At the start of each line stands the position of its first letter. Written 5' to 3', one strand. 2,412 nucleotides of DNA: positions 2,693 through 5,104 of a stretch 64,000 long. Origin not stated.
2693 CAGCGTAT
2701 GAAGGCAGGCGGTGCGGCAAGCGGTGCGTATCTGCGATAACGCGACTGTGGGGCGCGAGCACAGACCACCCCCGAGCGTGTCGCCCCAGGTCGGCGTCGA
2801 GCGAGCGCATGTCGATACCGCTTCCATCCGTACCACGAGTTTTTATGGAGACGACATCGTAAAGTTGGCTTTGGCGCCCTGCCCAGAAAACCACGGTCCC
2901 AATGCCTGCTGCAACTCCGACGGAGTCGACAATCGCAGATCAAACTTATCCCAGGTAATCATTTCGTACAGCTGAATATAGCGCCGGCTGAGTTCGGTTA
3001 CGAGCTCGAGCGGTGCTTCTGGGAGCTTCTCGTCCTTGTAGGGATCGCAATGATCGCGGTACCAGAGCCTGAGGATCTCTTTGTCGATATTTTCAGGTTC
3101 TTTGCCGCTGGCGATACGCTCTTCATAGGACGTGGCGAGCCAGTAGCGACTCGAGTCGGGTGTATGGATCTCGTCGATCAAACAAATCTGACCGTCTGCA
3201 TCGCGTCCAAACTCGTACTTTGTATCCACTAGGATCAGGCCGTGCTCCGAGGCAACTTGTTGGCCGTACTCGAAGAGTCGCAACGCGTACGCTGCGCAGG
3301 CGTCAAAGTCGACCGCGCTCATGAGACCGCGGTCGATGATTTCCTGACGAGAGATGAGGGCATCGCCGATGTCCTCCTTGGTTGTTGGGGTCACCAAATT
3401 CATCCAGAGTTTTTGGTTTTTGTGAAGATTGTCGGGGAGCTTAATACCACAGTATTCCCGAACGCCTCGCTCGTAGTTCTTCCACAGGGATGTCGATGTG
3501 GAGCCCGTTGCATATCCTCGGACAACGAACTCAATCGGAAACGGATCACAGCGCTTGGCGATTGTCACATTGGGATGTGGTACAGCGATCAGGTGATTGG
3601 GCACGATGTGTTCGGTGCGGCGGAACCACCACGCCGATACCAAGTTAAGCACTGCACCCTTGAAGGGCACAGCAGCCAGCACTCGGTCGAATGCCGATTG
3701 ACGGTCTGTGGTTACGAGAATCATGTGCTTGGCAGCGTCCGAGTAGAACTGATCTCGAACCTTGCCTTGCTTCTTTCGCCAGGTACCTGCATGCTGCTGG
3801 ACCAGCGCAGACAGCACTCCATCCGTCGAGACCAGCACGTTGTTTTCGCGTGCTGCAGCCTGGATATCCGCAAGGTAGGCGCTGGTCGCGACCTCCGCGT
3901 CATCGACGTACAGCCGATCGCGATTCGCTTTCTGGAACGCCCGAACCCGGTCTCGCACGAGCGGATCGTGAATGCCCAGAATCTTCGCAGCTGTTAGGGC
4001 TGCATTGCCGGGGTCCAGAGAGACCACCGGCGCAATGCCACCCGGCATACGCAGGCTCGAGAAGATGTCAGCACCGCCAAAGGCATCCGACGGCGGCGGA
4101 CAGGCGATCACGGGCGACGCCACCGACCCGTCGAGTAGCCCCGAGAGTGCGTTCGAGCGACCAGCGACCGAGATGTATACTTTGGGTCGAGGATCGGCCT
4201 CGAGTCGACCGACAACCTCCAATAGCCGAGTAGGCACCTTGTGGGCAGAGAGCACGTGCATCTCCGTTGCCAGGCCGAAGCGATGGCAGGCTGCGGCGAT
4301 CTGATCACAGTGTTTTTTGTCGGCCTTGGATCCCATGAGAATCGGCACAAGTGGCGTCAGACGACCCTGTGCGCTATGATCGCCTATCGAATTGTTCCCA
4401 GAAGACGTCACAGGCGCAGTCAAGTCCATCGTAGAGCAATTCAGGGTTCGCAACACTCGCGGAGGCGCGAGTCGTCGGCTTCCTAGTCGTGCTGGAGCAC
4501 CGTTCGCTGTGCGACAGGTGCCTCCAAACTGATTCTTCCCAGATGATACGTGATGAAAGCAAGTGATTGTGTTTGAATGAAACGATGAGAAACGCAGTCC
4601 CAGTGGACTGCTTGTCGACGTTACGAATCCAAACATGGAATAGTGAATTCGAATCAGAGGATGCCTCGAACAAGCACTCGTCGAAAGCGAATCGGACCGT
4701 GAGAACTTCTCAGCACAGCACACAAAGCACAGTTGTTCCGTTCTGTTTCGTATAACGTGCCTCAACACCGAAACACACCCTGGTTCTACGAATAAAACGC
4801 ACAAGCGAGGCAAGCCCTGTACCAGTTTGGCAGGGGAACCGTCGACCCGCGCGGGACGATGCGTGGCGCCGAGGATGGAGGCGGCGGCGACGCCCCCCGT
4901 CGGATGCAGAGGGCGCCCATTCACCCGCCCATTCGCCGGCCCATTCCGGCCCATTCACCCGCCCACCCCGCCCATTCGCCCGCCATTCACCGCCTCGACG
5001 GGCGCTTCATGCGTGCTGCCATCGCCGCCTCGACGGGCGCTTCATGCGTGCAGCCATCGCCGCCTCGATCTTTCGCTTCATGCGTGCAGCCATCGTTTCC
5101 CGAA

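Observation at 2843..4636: PurE-PurC fusion with domain order opposite to metazoan PAICS, plus a transit-peptide-like N-terminus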

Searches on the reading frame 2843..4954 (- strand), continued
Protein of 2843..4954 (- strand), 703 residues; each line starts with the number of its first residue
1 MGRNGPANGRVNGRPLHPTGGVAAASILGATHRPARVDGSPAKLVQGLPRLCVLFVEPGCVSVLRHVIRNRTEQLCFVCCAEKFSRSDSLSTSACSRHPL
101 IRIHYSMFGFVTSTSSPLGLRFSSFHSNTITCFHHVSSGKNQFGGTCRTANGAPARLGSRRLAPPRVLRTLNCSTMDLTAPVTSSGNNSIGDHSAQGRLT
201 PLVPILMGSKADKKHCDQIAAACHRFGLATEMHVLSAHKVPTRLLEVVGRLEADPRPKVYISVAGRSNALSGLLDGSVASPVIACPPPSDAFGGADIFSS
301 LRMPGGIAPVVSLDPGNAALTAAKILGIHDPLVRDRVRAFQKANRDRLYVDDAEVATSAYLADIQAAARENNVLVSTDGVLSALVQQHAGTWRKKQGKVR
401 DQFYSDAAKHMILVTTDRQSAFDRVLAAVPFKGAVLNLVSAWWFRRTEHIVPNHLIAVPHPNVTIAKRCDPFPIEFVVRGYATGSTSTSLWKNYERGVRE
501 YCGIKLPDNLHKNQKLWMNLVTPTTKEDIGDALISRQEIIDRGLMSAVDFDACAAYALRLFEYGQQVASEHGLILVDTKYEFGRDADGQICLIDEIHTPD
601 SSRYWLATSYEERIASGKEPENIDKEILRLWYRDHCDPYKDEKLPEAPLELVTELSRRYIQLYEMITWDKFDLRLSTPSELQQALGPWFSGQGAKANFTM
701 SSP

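Call 66: find_encoding_contigs(protein=P0057, flank=8000, max_places=1)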
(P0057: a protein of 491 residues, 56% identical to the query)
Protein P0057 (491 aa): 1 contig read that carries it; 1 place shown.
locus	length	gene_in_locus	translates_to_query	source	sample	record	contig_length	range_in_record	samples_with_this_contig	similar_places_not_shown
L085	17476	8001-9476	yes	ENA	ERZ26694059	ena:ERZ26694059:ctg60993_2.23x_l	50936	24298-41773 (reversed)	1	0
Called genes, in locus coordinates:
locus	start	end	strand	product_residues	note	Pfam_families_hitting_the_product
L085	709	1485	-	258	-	PF01490:Aa_trans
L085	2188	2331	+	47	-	-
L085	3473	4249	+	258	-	PF00155:Aminotran_1_2, PF12897:Asp_aminotransf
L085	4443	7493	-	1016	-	PF12931:TPR_Sec16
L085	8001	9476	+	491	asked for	PF00731:AIRC, PF01259:SAICAR_synt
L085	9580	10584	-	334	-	PF00271:Helicase_C, PF22590:Cas3-like_C_2 (weak)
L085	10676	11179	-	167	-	PF04851:ResIII (weak), PF00270:DEAD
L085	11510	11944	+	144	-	PF25173:Beta-prop_WDR3_1st, PF24807:WD40_CDC20-Fz, PF24796:WDR55, PF25175:Beta-prop_WDR5 (weak), PF00400:WD40 (faint), PF24814:WD40_Prp19 (weak)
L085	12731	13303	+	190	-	PF23409:Beta-prop_EML (faint), PF24796:WDR55, PF24807:WD40_CDC20-Fz, PF25173:Beta-prop_WDR3_1st, PF00400:WD40 (faint), PF24814:WD40_Prp19 (faint), PF25175:Beta-prop_WDR5, PF25174:Beta-prop_THOC3, +3 more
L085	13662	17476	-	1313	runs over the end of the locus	PF00063:Myosin_head, PF00784:MyTH4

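Call 67: find_encoding_contigs(protein=P0084, flank=4000, max_places=1)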
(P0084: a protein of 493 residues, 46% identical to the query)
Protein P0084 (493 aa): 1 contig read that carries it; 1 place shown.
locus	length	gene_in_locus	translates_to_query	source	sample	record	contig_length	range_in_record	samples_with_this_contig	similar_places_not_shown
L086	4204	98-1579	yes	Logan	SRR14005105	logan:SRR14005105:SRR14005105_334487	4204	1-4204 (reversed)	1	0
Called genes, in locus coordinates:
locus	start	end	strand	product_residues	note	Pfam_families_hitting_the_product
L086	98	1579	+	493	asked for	PF00731:AIRC, PF01259:SAICAR_synt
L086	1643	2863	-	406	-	PF04851:ResIII (weak), PF00270:DEAD, PF00271:Helicase_C, PF22590:Cas3-like_C_2 (weak)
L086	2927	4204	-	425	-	?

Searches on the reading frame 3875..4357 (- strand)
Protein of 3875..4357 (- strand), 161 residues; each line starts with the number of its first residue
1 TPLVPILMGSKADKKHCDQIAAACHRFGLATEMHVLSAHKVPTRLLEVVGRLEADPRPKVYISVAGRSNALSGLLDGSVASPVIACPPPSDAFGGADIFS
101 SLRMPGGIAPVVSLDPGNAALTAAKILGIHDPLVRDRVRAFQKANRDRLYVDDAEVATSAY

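Call 30: search_protein_representatives(protein=window:3875-4357:-)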
Query: 161 residues. Proteins with E-value up to 0.001 (for the whole library): 2168; up to 1e-10: 396; up to 1e-30: 24. The best 150 are listed.
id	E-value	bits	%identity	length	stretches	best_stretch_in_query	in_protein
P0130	3.9e-60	218.6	65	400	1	2-157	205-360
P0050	1.4e-52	194.0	61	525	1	2-161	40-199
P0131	5.1e-46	172.7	54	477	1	1-156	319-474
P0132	2.6e-41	157.4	60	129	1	31-156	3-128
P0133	1.2e-39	152.0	49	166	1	3-158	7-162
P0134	3.6e-39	150.5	62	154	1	3-117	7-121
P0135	5.1e-38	146.7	51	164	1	2-153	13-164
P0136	4.7e-37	143.6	50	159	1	4-153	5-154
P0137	5.4e-37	143.4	67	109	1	52-156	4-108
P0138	5.5e-37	143.4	48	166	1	6-156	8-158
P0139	1.5e-36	142.0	49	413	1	3-156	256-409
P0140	2.4e-36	141.3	44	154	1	5-150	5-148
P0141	5.3e-36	140.2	45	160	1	3-156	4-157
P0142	8.7e-36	139.5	46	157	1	3-156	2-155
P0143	2.6e-35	138.0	61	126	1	3-116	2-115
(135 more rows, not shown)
